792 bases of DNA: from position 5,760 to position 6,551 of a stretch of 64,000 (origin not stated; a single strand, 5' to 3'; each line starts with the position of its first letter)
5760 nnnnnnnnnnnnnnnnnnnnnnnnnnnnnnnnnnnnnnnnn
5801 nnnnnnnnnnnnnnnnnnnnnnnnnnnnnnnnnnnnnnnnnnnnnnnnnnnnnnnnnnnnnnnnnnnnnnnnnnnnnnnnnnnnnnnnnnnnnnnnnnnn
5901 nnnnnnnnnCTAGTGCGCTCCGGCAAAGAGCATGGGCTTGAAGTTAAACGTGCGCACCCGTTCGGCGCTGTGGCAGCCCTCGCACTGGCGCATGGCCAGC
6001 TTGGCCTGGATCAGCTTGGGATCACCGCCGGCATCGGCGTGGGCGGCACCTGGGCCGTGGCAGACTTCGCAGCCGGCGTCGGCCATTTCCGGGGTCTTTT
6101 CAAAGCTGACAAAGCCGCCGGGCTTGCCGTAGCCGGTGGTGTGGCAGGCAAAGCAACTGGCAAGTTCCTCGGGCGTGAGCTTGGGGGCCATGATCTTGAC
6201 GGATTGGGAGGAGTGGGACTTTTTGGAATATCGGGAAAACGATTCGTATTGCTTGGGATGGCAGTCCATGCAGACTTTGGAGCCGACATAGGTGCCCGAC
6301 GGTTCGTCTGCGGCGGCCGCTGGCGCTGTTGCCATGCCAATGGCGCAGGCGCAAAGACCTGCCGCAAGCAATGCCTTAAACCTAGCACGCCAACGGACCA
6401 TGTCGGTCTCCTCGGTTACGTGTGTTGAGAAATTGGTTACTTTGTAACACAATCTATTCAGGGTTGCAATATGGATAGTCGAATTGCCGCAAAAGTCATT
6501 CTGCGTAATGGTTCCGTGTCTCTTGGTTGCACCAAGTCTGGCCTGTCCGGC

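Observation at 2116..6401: Co-oriented oxygen/redox response locus: tetraheme cytochrome c, heme-c-containing MCP (DcrA-like), rubredoxin and ROO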

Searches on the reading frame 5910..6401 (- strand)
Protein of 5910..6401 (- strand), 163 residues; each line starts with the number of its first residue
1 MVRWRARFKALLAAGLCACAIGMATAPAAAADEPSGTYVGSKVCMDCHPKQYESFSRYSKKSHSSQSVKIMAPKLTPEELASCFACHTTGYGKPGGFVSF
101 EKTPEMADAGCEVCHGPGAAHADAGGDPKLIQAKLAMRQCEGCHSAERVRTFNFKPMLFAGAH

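Call 5: search_protein_families(library=pfam, proteins=[window:5910-6401:-], max_evalue=0.01)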
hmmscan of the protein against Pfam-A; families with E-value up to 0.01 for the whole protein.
window:5910-6401:- (163 aa): 5 families
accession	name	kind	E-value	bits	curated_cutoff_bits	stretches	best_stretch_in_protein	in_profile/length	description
PF13435.11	Cytochrome_C554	-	2.8e-20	73.5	20.8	1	43-116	1-84/84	Cytochrome c554 and c-prime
PF22113.1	Mtrc-MtrF_II-IV_dom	-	4.9e-08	33.1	30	1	41-120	81-168/176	Outer membrane cytochrome MtrC/MtrF-like, domains II/IV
PF14522.11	Cytochrome_C7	-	5.8e-06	26.5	24.8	1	100-149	3-53/67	Cytochrome c7 and related cytochrome c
PF14537.11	Cytochrom_c3_2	-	0.00063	20.6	25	0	82-146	8-66/79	Cytochrome c3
PF02085.21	Cytochrom_CIII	-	0.0051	17.6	22.9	0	82-148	32-86/101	Class III cytochrome C family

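Call 9: search_solved_structures(query=window:5910-6401:-, max_evalue=1, show_alignments=2)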
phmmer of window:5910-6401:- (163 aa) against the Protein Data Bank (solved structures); distinct sequences matched with E-value up to 1: 5.
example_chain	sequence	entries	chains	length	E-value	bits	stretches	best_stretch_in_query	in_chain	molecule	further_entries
6qvm_A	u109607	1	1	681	4.2e-08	36.6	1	72-150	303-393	Multiheme cytochrome cf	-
1bvb_A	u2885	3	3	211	1.7e-07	34.6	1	38-119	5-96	CYTOCHROME C-554 | CYTOCHROME C554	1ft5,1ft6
6i5b_A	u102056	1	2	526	3.4e-05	27.2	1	79-146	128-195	Uncharacterized protein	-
6r2q_A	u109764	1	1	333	0.054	16.8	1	73-141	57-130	Cystathionine beta-synthase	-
8uf3_A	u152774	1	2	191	0.25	14.6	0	50-106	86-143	Cytochrome C4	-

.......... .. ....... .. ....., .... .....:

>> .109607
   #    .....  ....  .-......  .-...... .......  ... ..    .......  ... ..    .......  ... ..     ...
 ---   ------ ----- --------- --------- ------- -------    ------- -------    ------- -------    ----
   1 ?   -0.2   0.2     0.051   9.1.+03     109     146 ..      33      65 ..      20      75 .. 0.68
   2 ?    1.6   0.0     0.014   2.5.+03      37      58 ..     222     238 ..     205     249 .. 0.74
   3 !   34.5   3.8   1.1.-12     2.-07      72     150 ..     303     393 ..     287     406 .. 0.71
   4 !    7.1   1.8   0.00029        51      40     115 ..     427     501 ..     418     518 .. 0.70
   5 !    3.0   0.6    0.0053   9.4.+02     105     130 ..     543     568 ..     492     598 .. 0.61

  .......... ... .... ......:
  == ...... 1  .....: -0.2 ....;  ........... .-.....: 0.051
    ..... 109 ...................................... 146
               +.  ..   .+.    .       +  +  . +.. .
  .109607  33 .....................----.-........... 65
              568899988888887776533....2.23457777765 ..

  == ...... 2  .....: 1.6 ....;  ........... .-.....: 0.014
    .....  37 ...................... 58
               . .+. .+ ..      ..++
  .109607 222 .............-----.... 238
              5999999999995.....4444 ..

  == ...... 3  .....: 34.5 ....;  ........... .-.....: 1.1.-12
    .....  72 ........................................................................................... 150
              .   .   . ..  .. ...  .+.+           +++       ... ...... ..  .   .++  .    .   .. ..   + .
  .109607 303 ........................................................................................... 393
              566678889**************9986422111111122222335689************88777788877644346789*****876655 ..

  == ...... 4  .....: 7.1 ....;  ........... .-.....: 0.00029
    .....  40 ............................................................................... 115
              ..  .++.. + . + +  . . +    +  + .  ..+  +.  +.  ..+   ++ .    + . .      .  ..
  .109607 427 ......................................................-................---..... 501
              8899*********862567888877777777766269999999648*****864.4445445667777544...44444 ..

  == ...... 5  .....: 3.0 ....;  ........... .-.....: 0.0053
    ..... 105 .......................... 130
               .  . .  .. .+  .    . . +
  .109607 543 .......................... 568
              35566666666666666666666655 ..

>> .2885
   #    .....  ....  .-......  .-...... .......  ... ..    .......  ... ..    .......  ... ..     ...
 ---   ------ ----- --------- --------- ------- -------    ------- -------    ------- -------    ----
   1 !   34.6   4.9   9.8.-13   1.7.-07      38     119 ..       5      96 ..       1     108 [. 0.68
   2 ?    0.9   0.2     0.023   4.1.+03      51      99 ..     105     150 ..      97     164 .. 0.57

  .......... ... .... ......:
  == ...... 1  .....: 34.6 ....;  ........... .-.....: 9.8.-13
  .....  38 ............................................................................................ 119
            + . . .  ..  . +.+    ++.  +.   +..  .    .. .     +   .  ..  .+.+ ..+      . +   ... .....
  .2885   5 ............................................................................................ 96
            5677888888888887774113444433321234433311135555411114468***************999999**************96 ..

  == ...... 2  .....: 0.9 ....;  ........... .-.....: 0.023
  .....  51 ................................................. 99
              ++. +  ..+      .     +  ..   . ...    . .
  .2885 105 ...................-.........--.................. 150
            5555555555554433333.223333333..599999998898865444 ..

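Call 35: search_protein_families(library=ncbifam, proteins=[window:5910-6401:-], max_evalue=0.01)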
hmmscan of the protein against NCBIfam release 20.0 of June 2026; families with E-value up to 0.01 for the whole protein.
window:5910-6401:- (163 aa): 6 families
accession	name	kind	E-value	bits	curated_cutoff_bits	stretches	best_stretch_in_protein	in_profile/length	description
NF041198.1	UshA_like_PCGU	equivalog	1.3e-21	76.8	275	1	33-155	400-519/519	UshA-like (seleno)protein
NF041028.1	decahem_GSU2203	exception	2.1e-09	37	325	2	97-151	58-115/317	GSU2203 family decaheme c-type cytochrome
NF043010.1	Cyt554_Nsmonas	equivalog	5.1e-09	35.9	400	1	11-121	4-121/238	cytochrome c-550 CycA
TIGR03508.1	decahem_SO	subfamily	1.4e-05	24.7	192.2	1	83-147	5-80/258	DmsE family decaheme c-type cytochrome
TIGR03507.1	decahem_SO1788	subfamily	5.8e-05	21.7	209.3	2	31-119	565-664/672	OmcA/MtrC family decaheme c-type cytochrome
NF045713.1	CxxCH_16_HmcA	equivalog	0.0003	19.5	400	1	78-149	316-391/541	sulfate respiration complex hexadecaheme cytochrome HmcA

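Call 92: find_homologous_proteins(query=window:5910-6401:-, max_evalue=0.00001)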
Query window:5910-6401:- (163 aa): 1241 proteins with E <= 0.00001 among 1966 candidates; the best 120 are listed.
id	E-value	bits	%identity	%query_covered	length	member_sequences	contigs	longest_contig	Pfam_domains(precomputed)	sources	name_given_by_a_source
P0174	2.4e-106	371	100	100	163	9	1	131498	PF13435.12,PF14522.12,PF22113.2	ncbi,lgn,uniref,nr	ncbi:cytochrome C [Desulfovibrio aerotolerans]|uniref:Cytochrome C n=1 Tax=Solidesulfovibrio aerotol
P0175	6.6e-87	308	84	100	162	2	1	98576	PF13435.12,PF14522.12,PF22113.2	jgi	-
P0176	2.3e-86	306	82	100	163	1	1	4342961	PF13435.12,PF14522.12,PF22113.2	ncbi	ncbi:cytochrome c family protein [Solidesulfovibrio sp.]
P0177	5.2e-86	305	85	100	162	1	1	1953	PF13435.12,PF03264.20,PF14522.12,PF22113.2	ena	-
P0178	8.5e-84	297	81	100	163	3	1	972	PF09699.16,PF13435.12,PF22113.2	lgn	-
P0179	2.7e-83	296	80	100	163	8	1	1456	PF13435.12,PF14522.12,PF22113.2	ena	-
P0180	4.3e-83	295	79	100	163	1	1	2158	PF13435.12,PF22113.2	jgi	-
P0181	1.5e-82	293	79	100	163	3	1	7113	PF13435.12,PF14522.12,PF22113.2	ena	-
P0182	7.4e-80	285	76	100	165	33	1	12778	PF13435.12,PF14522.12,PF22113.2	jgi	-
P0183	1.7e-76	274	73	100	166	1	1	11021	PF13435.12,PF14522.12,PF22113.2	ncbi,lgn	-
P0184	1.0e-73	265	72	100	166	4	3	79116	PF13435.12,PF14522.12,PF22113.2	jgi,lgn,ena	-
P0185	1.1e-73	265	79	77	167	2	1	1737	PF13435.12,PF14522.12,PF22113.2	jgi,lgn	-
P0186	1.2e-72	261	71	100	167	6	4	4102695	PF13435.12,PF14522.12,PF22113.2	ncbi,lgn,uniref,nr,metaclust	ncbi:cytochrome c family protein [Solidesulfovibrio carbinoliphilus subsp. oakridgensis]|uniref:Cyto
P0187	1.0e-70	255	69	99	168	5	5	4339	PF13435.12,PF14522.12,PF22113.2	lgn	-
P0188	1.8e-70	254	68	100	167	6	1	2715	PF13435.12,PF14522.12,PF22113.2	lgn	-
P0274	9.0e-55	203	62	79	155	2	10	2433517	PF13435.12,PF14522.12,PF22113.2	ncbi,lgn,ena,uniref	ncbi:cytochrome c family protein [Desulfomicrobium escambiense]|uniref:cytochrome c family protein n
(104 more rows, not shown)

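Call 93: find_encoding_contigs(protein=P0274, flank=4000, max_places=2)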
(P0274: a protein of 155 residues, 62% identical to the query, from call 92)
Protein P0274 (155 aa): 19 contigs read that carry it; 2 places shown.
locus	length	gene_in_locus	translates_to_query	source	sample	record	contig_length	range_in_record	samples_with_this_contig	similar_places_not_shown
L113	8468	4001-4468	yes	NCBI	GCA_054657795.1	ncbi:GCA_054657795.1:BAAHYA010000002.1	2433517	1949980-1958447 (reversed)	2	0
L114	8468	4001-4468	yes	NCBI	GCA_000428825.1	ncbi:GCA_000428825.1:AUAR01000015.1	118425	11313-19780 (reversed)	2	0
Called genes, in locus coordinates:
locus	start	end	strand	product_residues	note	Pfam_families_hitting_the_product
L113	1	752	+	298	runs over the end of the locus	PF02729:OTCace_N, PF00185:OTCace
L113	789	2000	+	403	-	PF00764:Arginosuc_synth, PF20979:Arginosuc_syn_C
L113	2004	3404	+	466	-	PF00206:Lyase_1, PF14698:ASL_C2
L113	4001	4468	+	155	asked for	PF14522:Cytochrome_C7 (faint), PF22113:Mtrc-MtrF_II-IV_dom (weak), PF13435:Cytochrome_C554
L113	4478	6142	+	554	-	PF00672:HAMP, PF00015:MCPsignal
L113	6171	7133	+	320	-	PF04392:ABC_sub_bind, PF13407:Peripla_BP_4 (faint)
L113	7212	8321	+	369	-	PF01979:Amidohydro_1, PF07969:Amidohydro_3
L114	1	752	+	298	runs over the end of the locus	PF02729:OTCace_N, PF00185:OTCace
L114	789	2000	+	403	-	PF00764:Arginosuc_synth, PF20979:Arginosuc_syn_C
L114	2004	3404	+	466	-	PF00206:Lyase_1, PF14698:ASL_C2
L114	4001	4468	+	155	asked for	PF14522:Cytochrome_C7 (faint), PF22113:Mtrc-MtrF_II-IV_dom (weak), PF13435:Cytochrome_C554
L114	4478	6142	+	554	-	PF00672:HAMP, PF00015:MCPsignal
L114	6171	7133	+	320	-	PF04392:ABC_sub_bind, PF13407:Peripla_BP_4 (faint)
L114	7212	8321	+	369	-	PF01979:Amidohydro_1, PF07969:Amidohydro_3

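Call 94: find_encoding_contigs(protein=P0174, flank=2000, max_places=1)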
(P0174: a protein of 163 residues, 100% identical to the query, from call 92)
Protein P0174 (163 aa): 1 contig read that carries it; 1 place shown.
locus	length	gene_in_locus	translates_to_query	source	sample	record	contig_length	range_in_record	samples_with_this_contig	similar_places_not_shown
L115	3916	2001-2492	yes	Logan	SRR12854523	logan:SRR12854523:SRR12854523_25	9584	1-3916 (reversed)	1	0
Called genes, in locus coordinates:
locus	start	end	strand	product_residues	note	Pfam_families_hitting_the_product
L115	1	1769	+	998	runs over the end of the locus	PF18072:FGAR-AT_linker, PF00586:AIRS, PF02769:AIRS_C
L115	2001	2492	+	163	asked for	PF22113:Mtrc-MtrF_II-IV_dom, PF14522:Cytochrome_C7 (faint), PF13435:Cytochrome_C554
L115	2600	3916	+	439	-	?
